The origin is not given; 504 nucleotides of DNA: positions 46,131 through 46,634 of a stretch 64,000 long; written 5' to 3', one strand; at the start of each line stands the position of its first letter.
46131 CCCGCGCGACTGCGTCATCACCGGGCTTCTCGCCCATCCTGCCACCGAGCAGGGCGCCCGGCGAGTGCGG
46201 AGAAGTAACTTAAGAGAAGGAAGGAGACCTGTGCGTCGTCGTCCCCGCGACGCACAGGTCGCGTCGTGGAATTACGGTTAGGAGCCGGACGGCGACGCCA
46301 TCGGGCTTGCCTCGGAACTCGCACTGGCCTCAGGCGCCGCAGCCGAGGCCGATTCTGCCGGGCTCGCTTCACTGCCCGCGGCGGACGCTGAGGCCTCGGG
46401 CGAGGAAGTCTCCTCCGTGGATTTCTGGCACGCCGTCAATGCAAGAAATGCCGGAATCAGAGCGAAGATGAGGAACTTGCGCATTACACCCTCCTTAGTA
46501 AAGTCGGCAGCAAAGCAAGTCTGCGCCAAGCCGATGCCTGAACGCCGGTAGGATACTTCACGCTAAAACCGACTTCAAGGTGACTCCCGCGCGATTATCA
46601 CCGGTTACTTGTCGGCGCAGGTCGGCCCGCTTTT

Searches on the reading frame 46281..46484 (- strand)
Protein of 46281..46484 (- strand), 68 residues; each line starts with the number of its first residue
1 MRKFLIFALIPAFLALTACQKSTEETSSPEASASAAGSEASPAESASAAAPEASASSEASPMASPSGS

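Call 3: search_protein_families(library=pfam, proteins=[window:46281-46484:-], max_evalue=10)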
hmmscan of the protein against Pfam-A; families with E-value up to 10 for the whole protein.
seq(68 aa): 5 families
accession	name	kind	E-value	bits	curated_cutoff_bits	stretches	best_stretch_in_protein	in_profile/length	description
PF16386.10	DUF4995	-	0.0095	16.4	28.4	1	1-26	1-26/73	Domain of unknown function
PF21827.1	New_glue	-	0.043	14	31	1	1-60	1-60/94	New glue protein family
PF08139.17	LPAM_1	-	0.43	11.6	20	1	1-20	1-18/18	Prokaryotic membrane lipoprotein lipid attachment site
PF17061.10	PARM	-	1.8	9.1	35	1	22-66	109-152/296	PARM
PF12079.13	DUF3558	-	3.5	8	34.1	1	14-53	1-34/173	Protein of unknown function (DUF3558)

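Call 4: search_protein_families(library=ncbifam, proteins=[window:46281-46484:-], max_evalue=10)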
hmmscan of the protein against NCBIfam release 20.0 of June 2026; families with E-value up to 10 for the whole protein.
seq(68 aa): 14 families
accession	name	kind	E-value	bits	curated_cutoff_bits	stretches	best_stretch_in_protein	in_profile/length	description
NF047840.1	lipo_Ag473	exception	0.003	18.3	100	1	1-60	1-58/136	Ag473 family lipoprotein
NF040528.1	SP_0198_lipo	equivalog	0.01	15.7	100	1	5-54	5-55/144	SP_0198 family lipoprotein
NF047408.1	SA0632_fam_LP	equivalog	0.016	14.9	70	1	1-26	1-25/68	SA0632 family lipoprotein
NF041193.1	lipo_SP0191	subfamily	0.019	15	75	1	1-42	1-41/190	SP0191 family lipoprotein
NF045774.1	cytochro_C551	exception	0.02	14.9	118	1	1-43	1-42/110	cytochrome c551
NF050142.1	PG1828_fam_lipo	equivalog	0.035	14.8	50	1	1-46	1-44/59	PG1828 family lipoprotein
NF053532.1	lipo_SCO4651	subfamily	0.035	13.8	65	1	6-55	6-54/277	SCO4651 family lipoprotein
NF046039.1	lipo_NMB0938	equivalog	0.071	12.2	80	1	7-60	8-60/277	NMB0938 family lipoprotein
NF040526.1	SCO0930_lipo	equivalog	0.16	11.2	275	1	12-60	12-61/311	SCO0930 family lipoprotein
NF033193.2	lipo_NDxxF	hypoth_equivalog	0.18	11.5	60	1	2-36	2-36/199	NDxxF motif lipoprotein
TIGR03593.1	yidC_nterm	equivalog_domain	0.2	11.2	58.25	1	5-59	6-64/363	membrane protein insertase YidC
NF053527.1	lipo_Cory_WKLS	subfamily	0.3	11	105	1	7-53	4-50/166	WKL family lipoprotein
NF041057.1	Rcas_1661_fam_Se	equivalog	0.41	10.1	190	1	12-63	5-58/247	Rcas_1661 family thioredoxin-like (seleno)lipoprotein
TIGR03053.1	PS_I_psaM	equivalog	0.56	9.8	22.85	1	5-16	10-21/29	photosystem I reaction center subunit XII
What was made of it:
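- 46278..46484 (-): ORF C. A 68-aa lipoprotein precursor (lipobox LTAC, Cys19). The mature part is a 50-aa acidic Ala/Ser/Pro/Glu low-complexity tail with no histidine. It belongs to a separate conserved family that shares only the style of low complexity and the SPMASP unit. It matches the Ag473 lipoprotein model only weakly, 18 bits against a cut-off of 100 (call 4).
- ORF C weakly resembles Ag473 (call 4).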
